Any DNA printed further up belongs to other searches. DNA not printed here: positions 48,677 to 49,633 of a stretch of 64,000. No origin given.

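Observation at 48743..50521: Type II restriction-modification cassette inserted co-directionally between flhA and flhF inside the flagellar export operon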

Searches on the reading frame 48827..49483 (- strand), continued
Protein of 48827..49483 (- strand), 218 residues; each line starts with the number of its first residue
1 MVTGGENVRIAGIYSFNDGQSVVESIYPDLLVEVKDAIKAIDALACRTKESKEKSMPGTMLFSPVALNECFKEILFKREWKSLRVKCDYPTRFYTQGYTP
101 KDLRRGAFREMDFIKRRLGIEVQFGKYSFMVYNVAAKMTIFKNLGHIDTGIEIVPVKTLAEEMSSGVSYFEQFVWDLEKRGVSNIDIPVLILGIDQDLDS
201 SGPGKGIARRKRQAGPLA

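Call 38: find_encoding_contigs(protein=P0038, flank=7000, max_places=2)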
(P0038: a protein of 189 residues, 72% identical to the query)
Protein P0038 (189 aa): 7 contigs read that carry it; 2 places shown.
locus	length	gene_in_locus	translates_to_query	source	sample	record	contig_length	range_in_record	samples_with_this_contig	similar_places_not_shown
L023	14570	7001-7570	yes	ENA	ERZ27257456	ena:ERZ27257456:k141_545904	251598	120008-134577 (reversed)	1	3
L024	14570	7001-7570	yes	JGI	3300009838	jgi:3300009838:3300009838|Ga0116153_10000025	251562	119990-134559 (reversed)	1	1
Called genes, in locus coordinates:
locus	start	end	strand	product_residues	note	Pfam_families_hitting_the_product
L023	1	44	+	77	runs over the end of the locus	PF12797:Fer4_2 (faint), PF12837:Fer4_6 (faint), PF13237:Fer4_10 (weak), PF25160:LdpA_Fe-S-bd (faint), PF14697:Fer4_21, PF12838:Fer4_7, PF13187:Fer4_9, PF00037:Fer4 (weak), +2 more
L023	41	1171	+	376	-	PF01855:POR_N, PF17147:PFOR_II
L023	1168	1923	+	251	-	PF02775:TPP_enzyme_C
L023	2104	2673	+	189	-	PF01558:POR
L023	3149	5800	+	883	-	PF00133:tRNA-synt_1, PF09334:tRNA-synt_1g, PF13603:tRNA-synt_1_2, PF00133:tRNA-synt_1 (weak), PF08264:Anticodon_1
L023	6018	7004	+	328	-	PF01555:N6_N4_Mtase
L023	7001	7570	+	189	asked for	PF09195:Endonuc-BglII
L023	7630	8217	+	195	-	-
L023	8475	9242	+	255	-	-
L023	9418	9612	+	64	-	PF19029:DUF883_C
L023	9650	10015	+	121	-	PF07332:Phage_holin_3_6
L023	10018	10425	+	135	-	-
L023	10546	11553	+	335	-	PF01408:GFO_IDH_MocA, PF02894:GFO_IDH_MocA_C, PF22725:GFO_IDH_MocA_C3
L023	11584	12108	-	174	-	-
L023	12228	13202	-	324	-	PF02558:ApbA, PF08546:ApbA_C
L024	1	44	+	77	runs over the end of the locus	PF12797:Fer4_2 (faint), PF12837:Fer4_6 (faint), PF13237:Fer4_10 (weak), PF25160:LdpA_Fe-S-bd (faint), PF14697:Fer4_21, PF12838:Fer4_7, PF13187:Fer4_9, PF00037:Fer4 (weak), +2 more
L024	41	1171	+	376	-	PF01855:POR_N, PF17147:PFOR_II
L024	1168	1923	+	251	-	PF02775:TPP_enzyme_C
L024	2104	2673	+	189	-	PF01558:POR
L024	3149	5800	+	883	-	PF00133:tRNA-synt_1, PF09334:tRNA-synt_1g, PF13603:tRNA-synt_1_2, PF00133:tRNA-synt_1 (weak), PF08264:Anticodon_1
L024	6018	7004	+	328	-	PF01555:N6_N4_Mtase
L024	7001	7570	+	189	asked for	PF09195:Endonuc-BglII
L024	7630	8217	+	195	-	-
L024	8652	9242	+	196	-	-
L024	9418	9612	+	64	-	PF19029:DUF883_C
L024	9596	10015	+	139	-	PF07332:Phage_holin_3_6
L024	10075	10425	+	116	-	-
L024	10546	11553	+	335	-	PF01408:GFO_IDH_MocA, PF02894:GFO_IDH_MocA_C, PF22725:GFO_IDH_MocA_C3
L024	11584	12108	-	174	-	-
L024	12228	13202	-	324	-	PF02558:ApbA, PF08546:ApbA_C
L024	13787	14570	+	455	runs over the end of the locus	PF02310:B12-binding, PF04055:Radical_SAM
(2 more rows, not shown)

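Call 39: find_encoding_contigs(protein=P0024, flank=7000, max_places=2)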
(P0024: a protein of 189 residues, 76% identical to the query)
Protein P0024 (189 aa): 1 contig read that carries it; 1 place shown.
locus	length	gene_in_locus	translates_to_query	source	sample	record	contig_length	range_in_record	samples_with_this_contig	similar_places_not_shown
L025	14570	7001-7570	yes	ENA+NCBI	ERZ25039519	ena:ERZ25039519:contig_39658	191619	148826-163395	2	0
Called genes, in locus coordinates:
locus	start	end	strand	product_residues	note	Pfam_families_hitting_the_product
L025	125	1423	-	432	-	-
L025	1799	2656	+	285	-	-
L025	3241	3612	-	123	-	PF01740:STAS, PF13466:STAS_2 (weak)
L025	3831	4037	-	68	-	PF00313:CSD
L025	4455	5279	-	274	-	PF06439:3keto-disac_hyd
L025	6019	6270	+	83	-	-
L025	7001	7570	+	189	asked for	PF09195:Endonuc-BglII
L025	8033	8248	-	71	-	-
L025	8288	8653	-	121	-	-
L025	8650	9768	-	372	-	PF19077:Big_13, PF13750:Big_3_3 (faint), PF19077:Big_13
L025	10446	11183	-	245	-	PF00005:ABC_tran, PF02463:SMC_N (faint), PF13304:AAA_21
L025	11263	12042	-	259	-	PF02361:CbiQ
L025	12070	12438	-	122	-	PF13190:PDGLE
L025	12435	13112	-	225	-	PF01891:CbiM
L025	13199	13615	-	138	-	PF01402:RHH_1 (weak), PF08753:NikR_C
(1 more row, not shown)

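Call 44: search_protein_families(library=padloc, proteins=[window:48827-49462:-], max_evalue=0.001)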
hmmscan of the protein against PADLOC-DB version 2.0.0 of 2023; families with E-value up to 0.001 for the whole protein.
window:48827-49462:- (211 aa): 2 families
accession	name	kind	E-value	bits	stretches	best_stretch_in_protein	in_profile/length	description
PDLC03442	REase_II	-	1.9e-41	140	2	101-187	115-201/203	Type II restriction enzyme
PDLC03428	REase_II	-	7.8e-09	33.6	1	17-192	13-175/223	Type II restriction enzyme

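Call 47: find_related_loci(query=A1, collection=viral_contigs, flank=5000)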
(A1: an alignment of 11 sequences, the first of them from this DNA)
Query A1 (211 aa) in viral_contigs; peptide patterns used: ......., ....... (x = any residue, [..] = any of these).
44 stretches matched a pattern; 3 encode a relative of the query (tblastn E <= 1e-3); 3 distinct loci.
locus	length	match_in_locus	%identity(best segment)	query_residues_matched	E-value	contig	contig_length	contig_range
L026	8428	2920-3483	77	1-188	1e-100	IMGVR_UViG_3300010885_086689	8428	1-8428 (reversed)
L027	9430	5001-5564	59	1-188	3e-78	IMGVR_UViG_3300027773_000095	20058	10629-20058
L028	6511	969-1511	50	1-188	2e-55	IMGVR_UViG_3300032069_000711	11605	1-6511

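Call 48: search_dna_similar(query=window:48899-49462:-, collection=plasmids, mode=protein, max_rows=12)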
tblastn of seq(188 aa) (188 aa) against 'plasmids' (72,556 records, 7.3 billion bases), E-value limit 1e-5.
Records with a match: 4; places in all: 5; records where one place covers at least 80% of the query: 4.
Best place of each record, by identity: 60-80% 1; <60% 3.
By first word of the organism name: Spirosoma 1; Acinetobacter 1; Sphingobium 1; Komagataeibacter 1.
By predicted mobility (MOB-suite, as given by PLSDB): non-mobilizable 3; mobilizable 1.
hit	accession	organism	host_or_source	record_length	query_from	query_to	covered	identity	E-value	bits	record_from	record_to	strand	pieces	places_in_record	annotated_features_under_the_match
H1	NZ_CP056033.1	Spirosoma sp. KUDC1026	Campeiostachys tsukushiensis,cell ...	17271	1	187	99%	65.4%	4e-70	237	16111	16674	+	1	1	BglII/BstYI family type II restriction endonuclease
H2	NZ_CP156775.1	Acinetobacter sp. ANC 7970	cattle,whole organism,cattle feces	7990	1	188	100%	58.9%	1e-65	224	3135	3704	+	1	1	BglII/BstYI family type II restriction endonuclease | site-specific DNA-methyltransferase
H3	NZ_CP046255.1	Sphingobium sp. CAP-1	cell culture,activated sludge of ...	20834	1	187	99%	35.3%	3e-25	108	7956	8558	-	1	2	BglII/BstYI family type II restriction endonuclease | recombinase family protein | site-specific DNA-methyltransferase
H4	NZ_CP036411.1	Komagataeibacter saccharivorans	whole organism,fruit fly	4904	1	187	99%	32.8%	2e-27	114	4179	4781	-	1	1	BglII/BstYI family type II restriction endonuclease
